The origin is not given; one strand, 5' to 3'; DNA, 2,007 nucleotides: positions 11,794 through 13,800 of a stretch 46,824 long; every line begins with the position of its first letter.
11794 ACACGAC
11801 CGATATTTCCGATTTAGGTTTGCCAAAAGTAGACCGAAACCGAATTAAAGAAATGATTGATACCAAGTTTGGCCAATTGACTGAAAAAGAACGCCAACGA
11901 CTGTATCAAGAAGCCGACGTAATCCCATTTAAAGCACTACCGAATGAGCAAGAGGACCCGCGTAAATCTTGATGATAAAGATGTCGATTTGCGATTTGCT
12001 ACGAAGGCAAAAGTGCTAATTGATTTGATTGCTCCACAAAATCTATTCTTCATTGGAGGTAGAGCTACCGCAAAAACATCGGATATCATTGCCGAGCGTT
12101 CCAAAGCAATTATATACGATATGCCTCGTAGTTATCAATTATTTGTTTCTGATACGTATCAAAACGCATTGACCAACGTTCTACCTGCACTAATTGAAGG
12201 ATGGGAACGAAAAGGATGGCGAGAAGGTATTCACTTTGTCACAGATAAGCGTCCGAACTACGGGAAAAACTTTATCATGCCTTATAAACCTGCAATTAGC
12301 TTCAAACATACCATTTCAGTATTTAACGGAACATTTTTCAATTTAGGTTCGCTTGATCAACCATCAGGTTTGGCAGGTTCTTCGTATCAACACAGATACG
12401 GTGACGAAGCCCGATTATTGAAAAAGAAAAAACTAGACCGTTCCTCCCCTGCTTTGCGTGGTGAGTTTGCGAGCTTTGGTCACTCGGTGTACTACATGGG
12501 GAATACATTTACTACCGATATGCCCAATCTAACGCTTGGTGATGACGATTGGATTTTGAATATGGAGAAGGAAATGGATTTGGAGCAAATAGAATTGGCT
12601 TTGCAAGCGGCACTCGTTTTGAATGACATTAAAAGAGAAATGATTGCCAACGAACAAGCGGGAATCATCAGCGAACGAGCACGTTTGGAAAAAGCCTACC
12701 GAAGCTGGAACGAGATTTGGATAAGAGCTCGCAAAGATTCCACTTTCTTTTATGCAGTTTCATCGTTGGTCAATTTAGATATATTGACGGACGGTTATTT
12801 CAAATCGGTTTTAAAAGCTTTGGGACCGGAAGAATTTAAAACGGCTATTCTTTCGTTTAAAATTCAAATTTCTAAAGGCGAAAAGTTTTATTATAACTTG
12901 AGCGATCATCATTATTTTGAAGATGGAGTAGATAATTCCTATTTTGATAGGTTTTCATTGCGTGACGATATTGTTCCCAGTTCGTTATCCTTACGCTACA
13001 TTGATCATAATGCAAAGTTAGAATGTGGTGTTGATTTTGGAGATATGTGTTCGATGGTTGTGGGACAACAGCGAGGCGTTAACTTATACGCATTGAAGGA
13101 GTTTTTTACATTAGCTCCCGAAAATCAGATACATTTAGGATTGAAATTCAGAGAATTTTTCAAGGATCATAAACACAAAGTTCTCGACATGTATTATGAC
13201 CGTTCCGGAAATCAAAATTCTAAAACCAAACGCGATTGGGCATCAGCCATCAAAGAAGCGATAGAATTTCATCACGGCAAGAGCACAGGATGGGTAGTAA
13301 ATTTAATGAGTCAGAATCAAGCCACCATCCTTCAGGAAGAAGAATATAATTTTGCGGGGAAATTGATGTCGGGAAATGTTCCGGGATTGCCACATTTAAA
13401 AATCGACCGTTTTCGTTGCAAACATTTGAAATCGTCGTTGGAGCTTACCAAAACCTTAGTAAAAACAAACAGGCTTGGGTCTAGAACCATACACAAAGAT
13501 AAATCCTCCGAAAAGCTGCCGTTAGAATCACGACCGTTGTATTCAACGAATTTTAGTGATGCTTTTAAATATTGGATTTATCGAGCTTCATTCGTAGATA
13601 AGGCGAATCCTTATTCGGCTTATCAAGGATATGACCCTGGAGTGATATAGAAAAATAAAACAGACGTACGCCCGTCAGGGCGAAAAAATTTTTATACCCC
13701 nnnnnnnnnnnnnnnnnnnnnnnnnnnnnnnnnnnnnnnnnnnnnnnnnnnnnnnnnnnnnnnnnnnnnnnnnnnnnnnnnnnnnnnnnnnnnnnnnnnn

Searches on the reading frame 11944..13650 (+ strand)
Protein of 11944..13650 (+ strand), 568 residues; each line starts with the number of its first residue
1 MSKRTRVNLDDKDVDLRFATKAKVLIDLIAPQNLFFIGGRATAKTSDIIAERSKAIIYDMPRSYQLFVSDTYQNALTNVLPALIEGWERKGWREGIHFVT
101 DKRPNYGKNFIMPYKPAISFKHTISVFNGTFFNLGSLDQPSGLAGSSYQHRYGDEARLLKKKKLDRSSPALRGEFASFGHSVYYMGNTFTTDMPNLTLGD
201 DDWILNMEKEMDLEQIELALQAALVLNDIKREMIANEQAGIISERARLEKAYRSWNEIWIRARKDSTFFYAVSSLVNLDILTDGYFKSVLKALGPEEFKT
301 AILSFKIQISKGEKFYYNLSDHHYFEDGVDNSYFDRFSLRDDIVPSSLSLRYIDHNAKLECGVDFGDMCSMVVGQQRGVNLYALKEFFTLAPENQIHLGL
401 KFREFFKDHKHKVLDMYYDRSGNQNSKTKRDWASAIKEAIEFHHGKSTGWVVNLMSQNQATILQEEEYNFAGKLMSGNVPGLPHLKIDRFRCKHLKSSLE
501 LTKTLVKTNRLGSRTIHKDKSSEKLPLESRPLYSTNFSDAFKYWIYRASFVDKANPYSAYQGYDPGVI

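Call 3: search_protein_families(library=pfam, proteins=[window:11944-13650:+], max_evalue=1)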
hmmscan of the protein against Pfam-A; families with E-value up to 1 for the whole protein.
window:11944-13650:+ (568 aa): 0 families

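Call 4: search_protein_families(library=phrogs, proteins=[window:11944-13650:+], max_evalue=1)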
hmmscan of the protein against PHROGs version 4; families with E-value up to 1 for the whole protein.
window:11944-13650:+ (568 aa): 0 families

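Call 21: find_related_loci(query=window:11944-13650:+, collection=viral_contigs, flank=7000)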
Query window:11944-13650:+ (568 aa) in viral_contigs; peptide patterns used: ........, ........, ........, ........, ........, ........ (x = any residue, [..] = any of these).
57 stretches matched a pattern; 32 encode a relative of the query (tblastn E <= 1e-3); 32 distinct loci.
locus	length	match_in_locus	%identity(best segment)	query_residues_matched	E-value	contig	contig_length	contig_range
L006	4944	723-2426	77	1-568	0e+0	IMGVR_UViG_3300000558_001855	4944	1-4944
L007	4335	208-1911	76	1-568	0e+0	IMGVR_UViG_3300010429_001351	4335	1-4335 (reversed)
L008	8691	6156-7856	76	1-566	0e+0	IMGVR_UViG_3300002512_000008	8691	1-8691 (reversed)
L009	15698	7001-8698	74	1-566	0e+0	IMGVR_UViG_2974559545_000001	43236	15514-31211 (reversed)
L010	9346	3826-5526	72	1-568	0e+0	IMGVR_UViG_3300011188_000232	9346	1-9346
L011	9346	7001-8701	72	1-568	0e+0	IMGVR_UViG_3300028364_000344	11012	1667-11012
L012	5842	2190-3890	72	1-568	0e+0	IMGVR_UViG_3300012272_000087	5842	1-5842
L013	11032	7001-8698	71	1-567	0e+0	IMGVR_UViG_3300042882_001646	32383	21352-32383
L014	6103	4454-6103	73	1-551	0e+0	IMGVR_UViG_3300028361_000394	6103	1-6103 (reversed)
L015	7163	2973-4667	66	1-567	0e+0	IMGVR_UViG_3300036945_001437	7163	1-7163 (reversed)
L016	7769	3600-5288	67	4-568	0e+0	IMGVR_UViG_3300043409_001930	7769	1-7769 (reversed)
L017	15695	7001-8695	64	1-567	0e+0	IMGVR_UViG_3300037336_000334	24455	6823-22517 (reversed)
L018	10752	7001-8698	64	1-568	0e+0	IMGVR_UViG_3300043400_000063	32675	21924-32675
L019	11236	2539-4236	64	1-568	0e+0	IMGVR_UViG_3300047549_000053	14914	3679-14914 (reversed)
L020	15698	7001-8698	64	1-568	0e+0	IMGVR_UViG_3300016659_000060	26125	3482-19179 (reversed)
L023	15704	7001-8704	76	1-568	0e+0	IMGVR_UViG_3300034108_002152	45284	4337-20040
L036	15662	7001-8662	59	1-555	0e+0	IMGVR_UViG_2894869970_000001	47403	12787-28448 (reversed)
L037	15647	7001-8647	56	1-551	0e+0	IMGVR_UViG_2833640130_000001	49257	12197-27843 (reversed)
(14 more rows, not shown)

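Call 26: search_protein_families(library=pfam, proteins=[L018:9987-10439:-, L020:13451-13879:-, L023:8780-9640:-, L020:9308-9631:+, L017:9462-10688:+, L010:7474-8748:+, L020:10848-11396:+, L036:9257-9553:-], max_evalue=0.1)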
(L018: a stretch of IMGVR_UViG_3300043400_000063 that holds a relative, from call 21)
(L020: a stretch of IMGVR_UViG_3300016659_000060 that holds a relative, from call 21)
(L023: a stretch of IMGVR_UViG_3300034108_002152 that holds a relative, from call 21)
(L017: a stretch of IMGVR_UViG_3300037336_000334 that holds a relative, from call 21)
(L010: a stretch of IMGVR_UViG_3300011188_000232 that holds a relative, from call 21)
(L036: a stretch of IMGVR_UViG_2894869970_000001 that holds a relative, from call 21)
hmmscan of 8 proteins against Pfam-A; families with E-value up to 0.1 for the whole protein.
L018:9987-10439:- (150 aa): 2 families
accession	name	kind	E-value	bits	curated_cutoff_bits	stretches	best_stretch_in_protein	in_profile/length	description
PF04002.20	RadC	-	1.2e-40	138.7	22.1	1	26-149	1-121/121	RadC-like JAB domain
PF14464.11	Prok-JAB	-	0.051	13.9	25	1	86-118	60-92/114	Prokaryotic homologs of the JAB domain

L020:13451-13879:- (142 aa): 1 family
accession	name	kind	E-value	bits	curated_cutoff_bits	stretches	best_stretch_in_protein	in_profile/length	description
PF22105.2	DUF6943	-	3.7e-30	105.2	27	1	5-129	3-130/131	Family of unknown function (DUF6943)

L023:8780-9640:- (286 aa): 1 family
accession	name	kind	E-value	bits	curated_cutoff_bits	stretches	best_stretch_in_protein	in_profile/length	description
PF06067.16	DUF932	-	1.5e-17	64.6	23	1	51-261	4-208/227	Domain of unknown function (DUF932)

L020:9308-9631:+ (107 aa): 0 families

L017:9462-10688:+ (408 aa): 1 family
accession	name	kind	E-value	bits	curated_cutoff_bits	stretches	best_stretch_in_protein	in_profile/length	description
PF00176.29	SNF2-rel_dom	-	2.2e-12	47.1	24.9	1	100-200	119-200/290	SNF2-related domain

L010:7474-8748:+ (424 aa): 3 families
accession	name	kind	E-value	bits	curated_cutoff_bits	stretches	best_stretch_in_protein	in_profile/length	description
PF11922.13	DUF3440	-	9.9e-90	299.6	25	1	232-410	1-180/182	Domain of unknown function (DUF3440)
PF01507.26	PAPS_reduct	-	5.6e-14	53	22.5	1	21-228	2-163/175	Phosphoadenosine phosphosulfate reductase domain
PF01171.26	ATP_bind_3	-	0.00064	19.9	27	1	21-64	2-43/182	PP-loop family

L020:10848-11396:+ (182 aa): 2 families
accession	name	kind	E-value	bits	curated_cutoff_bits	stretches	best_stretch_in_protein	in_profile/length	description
PF02195.25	ParB_N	-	0.00046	20.6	26.3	1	12-73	3-64/95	ParB N-terminal domain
PF09278.17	MerR-DNA-bind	-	0.007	17.4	25.4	1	133-175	7-50/65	MerR, DNA binding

L036:9257-9553:- (98 aa): 0 families

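Call 97: search_solved_structures(query=window:11944-13650:+, max_evalue=1)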
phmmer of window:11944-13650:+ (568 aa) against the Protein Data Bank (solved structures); distinct sequences matched with E-value up to 1: 0.
